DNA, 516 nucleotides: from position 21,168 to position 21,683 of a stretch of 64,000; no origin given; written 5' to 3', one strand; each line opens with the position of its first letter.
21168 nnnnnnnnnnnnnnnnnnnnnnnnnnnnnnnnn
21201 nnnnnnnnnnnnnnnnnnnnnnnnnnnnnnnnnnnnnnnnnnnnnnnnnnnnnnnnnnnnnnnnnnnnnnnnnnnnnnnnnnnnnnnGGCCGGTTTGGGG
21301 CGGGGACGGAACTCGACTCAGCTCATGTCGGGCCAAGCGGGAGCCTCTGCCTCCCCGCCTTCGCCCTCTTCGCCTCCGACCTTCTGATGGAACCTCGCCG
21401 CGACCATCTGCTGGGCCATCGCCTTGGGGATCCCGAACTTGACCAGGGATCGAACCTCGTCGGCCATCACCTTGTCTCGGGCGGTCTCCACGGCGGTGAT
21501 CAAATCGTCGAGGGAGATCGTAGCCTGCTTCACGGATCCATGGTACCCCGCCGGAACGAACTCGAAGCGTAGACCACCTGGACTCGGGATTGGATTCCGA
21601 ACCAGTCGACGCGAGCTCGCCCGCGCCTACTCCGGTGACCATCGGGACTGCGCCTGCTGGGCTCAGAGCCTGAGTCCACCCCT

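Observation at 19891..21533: Uncharacterised three-gene operon: 71-aa helical protein, 367-aa HEAGH zincin-like protein, 98-aa protein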

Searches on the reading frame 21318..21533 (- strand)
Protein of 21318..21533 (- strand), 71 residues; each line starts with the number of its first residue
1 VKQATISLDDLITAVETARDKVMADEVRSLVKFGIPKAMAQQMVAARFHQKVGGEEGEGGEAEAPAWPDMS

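Call 3: search_protein_families(library=pfam, proteins=[window:21318-21533:-], max_evalue=1)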
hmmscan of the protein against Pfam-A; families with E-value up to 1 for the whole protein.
window:21318-21533:- (71 aa): 0 families

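Call 4: search_protein_families(library=ncbifam, proteins=[window:21318-21533:-], max_evalue=1)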
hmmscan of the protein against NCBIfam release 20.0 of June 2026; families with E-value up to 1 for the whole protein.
window:21318-21533:- (71 aa): 0 families

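Call 5: search_protein_families(library=padloc, proteins=[window:21318-21533:-], max_evalue=1)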
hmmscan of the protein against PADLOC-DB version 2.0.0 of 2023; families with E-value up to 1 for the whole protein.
window:21318-21533:- (71 aa): 0 families

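Call 18: find_homologous_proteins(query=window:21318-21533:-, max_evalue=0.01)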
Query window:21318-21533:- (71 aa): 73 proteins with E <= 0.01 among 73 candidates.
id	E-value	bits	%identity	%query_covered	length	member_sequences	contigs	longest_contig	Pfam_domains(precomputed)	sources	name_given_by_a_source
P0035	2.0e-36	140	96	100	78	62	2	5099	-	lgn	-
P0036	2.4e-36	140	96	100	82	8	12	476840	-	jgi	jgi:hypothetical protein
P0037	5.3e-34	133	93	100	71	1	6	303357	-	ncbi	ncbi:MAG: hypothetical protein ACYDEA_01980 [Candidatus Dormibacteria bacterium]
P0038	3.3e-33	130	91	99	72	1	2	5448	-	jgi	jgi:hypothetical protein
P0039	3.9e-33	130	90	99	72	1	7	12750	-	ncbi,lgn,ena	-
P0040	2.2e-32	128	90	99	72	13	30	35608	-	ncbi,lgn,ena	-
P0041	2.5e-32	127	87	100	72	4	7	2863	-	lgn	-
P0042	4.2e-32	127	90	100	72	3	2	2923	-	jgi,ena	jgi:hypothetical protein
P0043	1.2e-31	125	87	99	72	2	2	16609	-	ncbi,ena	-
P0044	1.4e-31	125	86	100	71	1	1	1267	-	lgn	-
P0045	2.4e-31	124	86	100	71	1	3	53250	-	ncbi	ncbi:MAG: hypothetical protein ACYCS9_10545 [Candidatus Dormibacteria bacterium]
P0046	3.7e-31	124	86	100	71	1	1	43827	-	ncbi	-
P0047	5.8e-31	123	85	100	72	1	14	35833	-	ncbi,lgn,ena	-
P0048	8.5e-31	123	87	100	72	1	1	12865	-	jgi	jgi:hypothetical protein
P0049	9.2e-31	122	86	99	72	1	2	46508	-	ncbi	ncbi:MAG: hypothetical protein ACYCYK_01820 [Candidatus Dormibacteria bacterium]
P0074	6.5e-18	82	59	99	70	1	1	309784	-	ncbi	ncbi:MAG: hypothetical protein ACYDAC_03815 [Candidatus Dormibacteria bacterium]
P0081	7.5e-17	79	55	100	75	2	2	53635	-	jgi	jgi:hypothetical protein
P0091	4.7e-16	76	56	93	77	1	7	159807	-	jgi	jgi:hypothetical protein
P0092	4.8e-16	76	61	93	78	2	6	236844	-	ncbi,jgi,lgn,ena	jgi:hypothetical protein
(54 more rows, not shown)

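Call 22: find_encoding_contigs(protein=P0092, flank=6000, max_places=2)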
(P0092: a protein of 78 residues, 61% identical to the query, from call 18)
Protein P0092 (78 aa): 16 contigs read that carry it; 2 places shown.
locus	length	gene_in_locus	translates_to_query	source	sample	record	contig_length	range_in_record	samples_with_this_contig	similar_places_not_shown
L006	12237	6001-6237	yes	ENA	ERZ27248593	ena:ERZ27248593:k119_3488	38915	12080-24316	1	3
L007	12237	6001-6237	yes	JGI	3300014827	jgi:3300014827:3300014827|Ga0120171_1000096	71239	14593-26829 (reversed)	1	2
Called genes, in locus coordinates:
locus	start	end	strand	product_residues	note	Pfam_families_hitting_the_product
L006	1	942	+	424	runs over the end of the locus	PF01566:Nramp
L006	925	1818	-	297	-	PF00294:PfkB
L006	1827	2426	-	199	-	PF02811:PHP, PF13263:PHP_C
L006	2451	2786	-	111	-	-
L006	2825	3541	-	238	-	-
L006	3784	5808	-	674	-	PF00009:GTP_EFTU, PF22042:EF-G_D2, PF03144:GTP_EFTU_D2 (faint), PF14492:EFG_III, PF03764:EFG_IV, PF00679:EFG_C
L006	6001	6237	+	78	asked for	-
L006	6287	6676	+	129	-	PF19187:HTH_PafC (faint), PF08279:HTH_11 (weak)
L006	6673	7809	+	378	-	PF00557:Peptidase_M24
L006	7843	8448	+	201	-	PF13560:HTH_31 (weak), PF01381:HTH_3 (weak), PF13432:TPR_16 (weak), PF14559:TPR_19 (weak)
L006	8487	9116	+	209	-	-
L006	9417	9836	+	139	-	PF01250:Ribosomal_S6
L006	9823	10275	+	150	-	PF00436:SSB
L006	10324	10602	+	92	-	PF01084:Ribosomal_S18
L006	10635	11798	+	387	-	PF00266:Aminotran_5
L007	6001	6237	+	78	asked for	-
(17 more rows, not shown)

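Call 30: find_related_loci(query=A4, collection=genome_contigs, flank=6000)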
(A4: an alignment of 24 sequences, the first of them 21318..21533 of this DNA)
Query A4 (71 aa) in genome_contigs; peptide patterns used: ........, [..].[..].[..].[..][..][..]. (x = any residue, [..] = any of these).
414 stretches matched a pattern; 338 encode a relative of the query (tblastn E <= 1e-3); the best 80 are kept; 80 distinct loci.
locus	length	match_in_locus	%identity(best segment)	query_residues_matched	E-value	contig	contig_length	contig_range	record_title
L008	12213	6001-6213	92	1-71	6e-40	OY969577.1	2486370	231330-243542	MAG: Candidatus Dormibacteraeota bacterium isolate MFD10064.bin.c.3 genome assembly, chromosome: 1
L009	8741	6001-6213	90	1-71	6e-39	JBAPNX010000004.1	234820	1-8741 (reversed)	MAG: Candidatus Dormiibacterota bacterium isolate MFD01221_ilm_asm_bin25 k127_40233, whole genome shotgun sequence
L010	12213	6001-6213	85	1-71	2e-37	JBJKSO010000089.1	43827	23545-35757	MAG: Candidatus Dormibacteria bacterium isolate Bin_84 S1Ck127_1001496_flag_1_multi_10.0000_len_43827, whole genome shot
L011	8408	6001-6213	87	1-71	5e-37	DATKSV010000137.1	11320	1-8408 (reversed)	MAG TPA_asm: Candidatus Nanopelagicaceae bacterium isolate SMAG_U14063 k141_1018636, whole genome shotgun sequence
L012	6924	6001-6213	85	1-71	4e-36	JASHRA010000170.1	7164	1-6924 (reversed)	MAG: Candidatus Dormiibacterota bacterium isolate JOPF089 JOPF_NEAR_contig_936353, whole genome shotgun sequence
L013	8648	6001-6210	83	2-71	2e-35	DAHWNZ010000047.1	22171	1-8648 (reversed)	MAG TPA_asm: Candidatus Dormiibacterota bacterium isolate clean217 NODE_47_length_22171_cov_3.006608, whole genome shotg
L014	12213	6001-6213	94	1-71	5e-34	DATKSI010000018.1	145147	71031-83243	MAG TPA_asm: Candidatus Micrarchaeaceae archaeon isolate SMAG_U14050 k141_131746, whole genome shotgun sequence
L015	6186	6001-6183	93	1-61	2e-33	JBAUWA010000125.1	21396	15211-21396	MAG: Candidatus Dormiibacterota bacterium isolate MFD09220_ilm_asm_bin22 k127_67129, whole genome shotgun sequence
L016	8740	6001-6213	96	1-71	2e-33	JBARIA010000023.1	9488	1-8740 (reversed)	MAG: Candidatus Dormiibacterota bacterium isolate MFD06470_ilm_asm_bin14 k127_162453, whole genome shotgun sequence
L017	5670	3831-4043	94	1-71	2e-33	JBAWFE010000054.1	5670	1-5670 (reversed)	MAG: Candidatus Dormiibacterota bacterium isolate MFD05722_ilm_asm_bin17 k127_186359, whole genome shotgun sequence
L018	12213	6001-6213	94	1-71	5e-33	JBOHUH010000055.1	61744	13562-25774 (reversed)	MAG: Candidatus Dormibacteria bacterium isolate TC-S_metawrap_bin.139 k127_2064815, whole genome shotgun sequence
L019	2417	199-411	93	1-71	6e-33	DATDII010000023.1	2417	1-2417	MAG TPA_asm: Candidatus Dormiibacterota bacterium isolate SMAG_U300 k141_2205558, whole genome shotgun sequence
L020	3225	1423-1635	94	1-71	6e-33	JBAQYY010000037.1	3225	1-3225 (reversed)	MAG: Candidatus Dormiibacterota bacterium isolate MFD10881_ilm_asm_bin19 k127_3724, whole genome shotgun sequence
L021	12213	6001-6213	94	1-71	7e-33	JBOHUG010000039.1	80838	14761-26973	MAG: Candidatus Dormibacteria bacterium isolate TC-S_metawrap_bin.159 k127_1058063, whole genome shotgun sequence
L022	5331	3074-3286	94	1-71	7e-33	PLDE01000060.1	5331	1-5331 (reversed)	MAG: Candidatus Dormiibacterota bacterium isolate palsa_846 73.20111000_P2M.19_contig_93839, whole genome shotgun sequen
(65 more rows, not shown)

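Call 32: find_encoding_contigs(protein=P0074, flank=5000, max_places=1)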
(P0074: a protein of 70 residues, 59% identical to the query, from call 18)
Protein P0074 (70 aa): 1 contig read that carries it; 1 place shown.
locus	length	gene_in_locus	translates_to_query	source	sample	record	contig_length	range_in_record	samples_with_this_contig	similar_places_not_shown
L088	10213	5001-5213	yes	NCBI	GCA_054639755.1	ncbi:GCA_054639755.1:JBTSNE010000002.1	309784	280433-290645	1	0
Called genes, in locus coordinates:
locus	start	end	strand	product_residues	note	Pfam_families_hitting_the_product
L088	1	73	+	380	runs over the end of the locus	PF02771:Acyl-CoA_dh_N, PF02770:Acyl-CoA_dh_M, PF00441:Acyl-CoA_dh_1, PF08028:Acyl-CoA_dh_2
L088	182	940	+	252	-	PF01987:AIM24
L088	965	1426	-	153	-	-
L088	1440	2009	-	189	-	PF00156:Pribosyltran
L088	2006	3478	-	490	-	PF02347:GDC-P, PF00266:Aminotran_5, PF21478:GcvP2_C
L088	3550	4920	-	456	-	PF02347:GDC-P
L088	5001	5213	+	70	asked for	-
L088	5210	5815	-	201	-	PF09335:VTT_dom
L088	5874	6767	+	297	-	PF13489:Methyltransf_23 (faint), PF08241:Methyltransf_11 (weak), PF08242:Methyltransf_12 (weak), PF13649:Methyltransf_25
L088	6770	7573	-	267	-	PF12840:HTH_20, PF08327:AHSA1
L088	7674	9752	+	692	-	PF00009:GTP_EFTU, PF22042:EF-G_D2 (weak), PF14492:EFG_III, PF03764:EFG_IV, PF00679:EFG_C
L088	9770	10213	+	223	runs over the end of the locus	PF01738:DLH, PF12697:Abhydrolase_6 (weak), PF08840:BAAT_C (faint)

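Call 33: find_encoding_contigs(protein=P0081, flank=5000, max_places=1)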
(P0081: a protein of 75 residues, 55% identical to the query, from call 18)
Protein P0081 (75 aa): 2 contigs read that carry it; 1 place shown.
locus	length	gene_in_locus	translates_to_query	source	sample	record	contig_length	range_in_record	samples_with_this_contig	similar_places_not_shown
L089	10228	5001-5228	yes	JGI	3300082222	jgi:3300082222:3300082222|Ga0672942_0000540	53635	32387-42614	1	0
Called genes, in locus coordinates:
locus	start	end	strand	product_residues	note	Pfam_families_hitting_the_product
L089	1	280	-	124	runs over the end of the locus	-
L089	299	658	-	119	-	-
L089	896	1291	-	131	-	-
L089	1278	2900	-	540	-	PF00890:FAD_binding_2 (weak), PF01266:DAO, PF01494:FAD_binding_3 (faint), PF16901:DAO_C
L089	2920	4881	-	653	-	PF00009:GTP_EFTU, PF22042:EF-G_D2 (weak), PF03144:GTP_EFTU_D2 (weak), PF14492:EFG_III, PF03764:EFG_IV, PF00679:EFG_C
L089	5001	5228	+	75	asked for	-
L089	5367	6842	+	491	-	PF08279:HTH_11 (weak), PF00557:Peptidase_M24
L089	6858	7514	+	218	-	PF13560:HTH_31, PF01381:HTH_3, PF13432:TPR_16, PF14559:TPR_19 (weak)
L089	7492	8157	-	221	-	-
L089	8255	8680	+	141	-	PF01250:Ribosomal_S6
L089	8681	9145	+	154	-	PF00436:SSB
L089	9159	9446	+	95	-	PF01084:Ribosomal_S18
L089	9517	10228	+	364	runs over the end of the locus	PF00266:Aminotran_5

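Call 34: find_encoding_contigs(protein=P0091, flank=5000, max_places=1)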
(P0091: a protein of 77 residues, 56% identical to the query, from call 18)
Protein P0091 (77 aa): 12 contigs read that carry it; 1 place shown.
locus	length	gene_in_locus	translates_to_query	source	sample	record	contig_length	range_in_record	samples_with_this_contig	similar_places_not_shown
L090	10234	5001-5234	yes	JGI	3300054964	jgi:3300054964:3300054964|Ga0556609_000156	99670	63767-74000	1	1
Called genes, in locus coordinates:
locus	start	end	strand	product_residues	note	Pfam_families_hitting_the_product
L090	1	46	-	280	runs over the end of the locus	PF00294:PfkB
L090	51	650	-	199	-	PF02811:PHP, PF13263:PHP_C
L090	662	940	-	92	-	-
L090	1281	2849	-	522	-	PF01266:DAO, PF13450:NAD_binding_8 (weak), PF16901:DAO_C, PF04324:Fer2_BFD (weak)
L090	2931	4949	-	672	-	PF00009:GTP_EFTU, PF22042:EF-G_D2, PF14492:EFG_III, PF03764:EFG_IV, PF00679:EFG_C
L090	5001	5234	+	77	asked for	-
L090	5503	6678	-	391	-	PF04909:Amidohydro_2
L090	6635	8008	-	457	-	PF16952:Gln-synt_N_2, PF00120:Gln-synt_C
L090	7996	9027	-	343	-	PF03595:SLAC1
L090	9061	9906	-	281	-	-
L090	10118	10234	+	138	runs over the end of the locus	-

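Call 36: search_protein_families(library=phrogs, proteins=[window:21318-21533:-], max_evalue=1)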
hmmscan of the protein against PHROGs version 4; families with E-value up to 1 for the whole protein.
window:21318-21533:- (71 aa): 2 families
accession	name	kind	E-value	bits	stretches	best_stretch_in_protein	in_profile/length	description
phrog_2411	-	unknown function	0.024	15.8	1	1-46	1-47/90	-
phrog_7171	-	head and packaging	0.26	12.4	1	7-23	47-63/64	minor head protein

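Call 58: search_protein_families(library=pfam, alignment_id=A4, max_evalue=1)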
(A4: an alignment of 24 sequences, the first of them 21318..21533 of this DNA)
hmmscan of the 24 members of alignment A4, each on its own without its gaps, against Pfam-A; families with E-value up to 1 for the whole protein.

A. member 1, window:21318-21533:- (71 aa): 0 families

B. families by the number of members that match (of 24 scanned): 6 families
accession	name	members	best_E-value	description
PF02536.19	mTERF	7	0.052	mTERF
PF03246.18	Pneumo_ncap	2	0.1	Pneumovirus nucleocapsid protein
PF12449.13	DUF3684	2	0.12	Protein of unknown function (DUF3684)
PF24148.1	ApeC_platyh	1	0.11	ApeC, platyhelminthes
PF07097.16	DUF1359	1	0.12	Protein of unknown function (DUF1359)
PF04256.18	DUF434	1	0.15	Protein of unknown function (DUF434)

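Call 59: predict_structure(alignment_id=A4)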
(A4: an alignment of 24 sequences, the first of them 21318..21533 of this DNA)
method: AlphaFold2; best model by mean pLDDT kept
length: 71 residues; sequences in the alignment: 24
mean_pLDDT: 75.7   pTM: 0.53
mean pLDDT of the five models: 75.7, 74.7, 74.1, 74.1, 73.0
residues with pLDDT >= 90: 37; 70-90: 7; 50-70: 9; < 50: 18
segments of 3 or more residues with pLDDT < 50: 52-65
pLDDT, mean of each block of 10 residues (from residue 1): 76 92 96 96 83 42 47 52
secondary structure, 60 per line:
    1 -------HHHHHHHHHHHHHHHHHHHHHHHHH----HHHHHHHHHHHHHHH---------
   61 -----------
elements in order: H8-32 H37-51

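Call 81: find_related_loci(query=A4, collection=viral_contigs, flank=3000)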
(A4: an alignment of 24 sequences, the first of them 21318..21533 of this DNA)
Query A4 (71 aa) in viral_contigs; peptide patterns used: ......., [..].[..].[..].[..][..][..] (x = any residue, [..] = any of these).
40 stretches matched a pattern, but none encodes a relative of the query by tblastn (E <= 1e-3).
